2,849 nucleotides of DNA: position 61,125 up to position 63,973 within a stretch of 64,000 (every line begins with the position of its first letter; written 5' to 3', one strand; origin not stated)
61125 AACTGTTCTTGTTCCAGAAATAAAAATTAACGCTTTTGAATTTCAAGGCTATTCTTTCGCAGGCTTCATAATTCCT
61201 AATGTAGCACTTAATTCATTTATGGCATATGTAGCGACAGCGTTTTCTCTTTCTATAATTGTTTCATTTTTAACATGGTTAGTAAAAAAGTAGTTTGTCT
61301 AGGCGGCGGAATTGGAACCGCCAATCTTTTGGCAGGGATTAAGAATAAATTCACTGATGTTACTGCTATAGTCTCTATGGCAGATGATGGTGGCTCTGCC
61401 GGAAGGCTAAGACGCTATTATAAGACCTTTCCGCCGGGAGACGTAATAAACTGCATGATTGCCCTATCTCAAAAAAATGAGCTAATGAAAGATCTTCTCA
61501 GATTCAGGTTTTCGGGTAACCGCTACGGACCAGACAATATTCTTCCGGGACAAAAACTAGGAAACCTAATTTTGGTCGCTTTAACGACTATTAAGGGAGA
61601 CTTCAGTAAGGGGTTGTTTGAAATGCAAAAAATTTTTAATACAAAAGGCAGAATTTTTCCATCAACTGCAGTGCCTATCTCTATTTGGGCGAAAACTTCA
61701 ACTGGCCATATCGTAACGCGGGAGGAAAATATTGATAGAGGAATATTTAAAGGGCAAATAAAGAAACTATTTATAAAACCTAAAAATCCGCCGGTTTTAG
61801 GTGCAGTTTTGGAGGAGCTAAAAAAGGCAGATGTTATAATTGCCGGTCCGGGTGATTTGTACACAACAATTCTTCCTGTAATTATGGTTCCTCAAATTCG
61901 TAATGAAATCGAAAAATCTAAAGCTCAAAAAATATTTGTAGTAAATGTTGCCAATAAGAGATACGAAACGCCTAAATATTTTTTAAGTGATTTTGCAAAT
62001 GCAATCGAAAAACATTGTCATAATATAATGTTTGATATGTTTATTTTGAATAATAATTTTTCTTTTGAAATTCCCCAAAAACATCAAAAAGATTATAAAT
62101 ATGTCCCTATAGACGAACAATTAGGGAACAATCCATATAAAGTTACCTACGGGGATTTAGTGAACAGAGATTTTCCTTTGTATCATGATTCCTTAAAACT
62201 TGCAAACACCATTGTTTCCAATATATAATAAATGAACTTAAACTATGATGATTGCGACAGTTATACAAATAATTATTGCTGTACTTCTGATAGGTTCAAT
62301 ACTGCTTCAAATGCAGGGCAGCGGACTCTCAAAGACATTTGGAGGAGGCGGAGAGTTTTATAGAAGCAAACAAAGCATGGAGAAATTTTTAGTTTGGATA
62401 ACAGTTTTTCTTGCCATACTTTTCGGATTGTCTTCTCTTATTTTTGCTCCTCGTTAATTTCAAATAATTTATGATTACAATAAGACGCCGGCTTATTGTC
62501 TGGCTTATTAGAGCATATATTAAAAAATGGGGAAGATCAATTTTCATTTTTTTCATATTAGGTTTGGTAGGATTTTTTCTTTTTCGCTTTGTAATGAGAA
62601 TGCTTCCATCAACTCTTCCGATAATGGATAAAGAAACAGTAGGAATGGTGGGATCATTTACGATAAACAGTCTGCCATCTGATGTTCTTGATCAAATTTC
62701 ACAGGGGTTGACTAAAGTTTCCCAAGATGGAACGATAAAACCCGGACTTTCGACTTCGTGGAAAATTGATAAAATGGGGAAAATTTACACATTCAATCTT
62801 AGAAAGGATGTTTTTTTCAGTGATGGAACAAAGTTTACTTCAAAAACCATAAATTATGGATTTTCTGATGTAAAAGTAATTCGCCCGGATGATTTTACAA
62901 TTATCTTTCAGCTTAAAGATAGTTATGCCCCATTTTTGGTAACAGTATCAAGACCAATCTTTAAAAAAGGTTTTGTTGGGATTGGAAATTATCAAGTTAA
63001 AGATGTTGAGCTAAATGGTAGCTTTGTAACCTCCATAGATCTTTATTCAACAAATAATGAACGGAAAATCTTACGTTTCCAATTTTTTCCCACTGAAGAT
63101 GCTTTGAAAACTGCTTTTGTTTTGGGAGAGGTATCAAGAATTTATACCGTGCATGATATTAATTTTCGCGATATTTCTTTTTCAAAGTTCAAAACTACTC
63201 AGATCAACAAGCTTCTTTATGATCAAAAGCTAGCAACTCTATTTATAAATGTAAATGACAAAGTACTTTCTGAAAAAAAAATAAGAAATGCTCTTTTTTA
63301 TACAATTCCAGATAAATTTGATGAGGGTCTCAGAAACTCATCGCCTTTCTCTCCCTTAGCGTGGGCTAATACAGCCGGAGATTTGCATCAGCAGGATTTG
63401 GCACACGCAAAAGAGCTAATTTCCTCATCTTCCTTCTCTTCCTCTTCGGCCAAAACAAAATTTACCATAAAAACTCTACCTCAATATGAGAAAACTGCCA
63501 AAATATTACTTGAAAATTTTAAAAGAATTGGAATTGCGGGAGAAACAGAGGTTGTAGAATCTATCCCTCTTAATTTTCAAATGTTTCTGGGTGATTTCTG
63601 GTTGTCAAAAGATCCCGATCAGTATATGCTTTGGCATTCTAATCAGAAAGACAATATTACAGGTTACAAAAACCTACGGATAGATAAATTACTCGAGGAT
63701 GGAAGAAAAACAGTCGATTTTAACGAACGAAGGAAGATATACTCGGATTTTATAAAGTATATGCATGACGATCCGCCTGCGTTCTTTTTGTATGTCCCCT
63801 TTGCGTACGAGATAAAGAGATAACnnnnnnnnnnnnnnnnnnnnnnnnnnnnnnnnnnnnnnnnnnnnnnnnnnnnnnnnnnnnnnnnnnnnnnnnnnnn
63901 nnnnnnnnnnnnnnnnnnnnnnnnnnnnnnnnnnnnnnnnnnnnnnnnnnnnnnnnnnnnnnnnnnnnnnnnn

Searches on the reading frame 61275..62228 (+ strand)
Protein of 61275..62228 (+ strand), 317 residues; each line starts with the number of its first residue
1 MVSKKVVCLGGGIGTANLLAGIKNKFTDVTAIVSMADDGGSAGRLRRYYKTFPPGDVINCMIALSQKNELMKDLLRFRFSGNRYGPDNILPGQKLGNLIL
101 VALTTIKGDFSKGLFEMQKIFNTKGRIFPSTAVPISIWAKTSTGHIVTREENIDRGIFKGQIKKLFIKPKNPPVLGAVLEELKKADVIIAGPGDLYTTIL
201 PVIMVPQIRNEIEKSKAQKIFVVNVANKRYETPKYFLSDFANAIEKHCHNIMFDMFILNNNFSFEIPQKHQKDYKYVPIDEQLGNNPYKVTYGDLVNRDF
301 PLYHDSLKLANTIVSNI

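Call 44: search_protein_families(library=pfam, proteins=[window:61275-62228:+], max_evalue=0.0001)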
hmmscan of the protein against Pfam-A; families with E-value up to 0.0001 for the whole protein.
window:61275-62228:+ (317 aa): 1 family
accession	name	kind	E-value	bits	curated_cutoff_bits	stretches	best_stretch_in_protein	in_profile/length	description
PF01933.23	CofD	-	5.1e-76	256.1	30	1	6-284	1-278/290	2-phospho-L-lactate transferase CofD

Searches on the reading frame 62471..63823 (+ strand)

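Call 44: search_protein_families(library=pfam, proteins=[window:62471-63823:+], max_evalue=0.0001)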
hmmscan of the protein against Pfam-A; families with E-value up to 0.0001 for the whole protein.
window:62471-63823:+ (450 aa): 1 family
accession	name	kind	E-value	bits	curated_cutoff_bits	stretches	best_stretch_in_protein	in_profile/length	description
PF00496.27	SBP_bac_5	-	1.1e-22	81.2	32.4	1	88-395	1-365/368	Bacterial extracellular solute-binding proteins, family 5 Middle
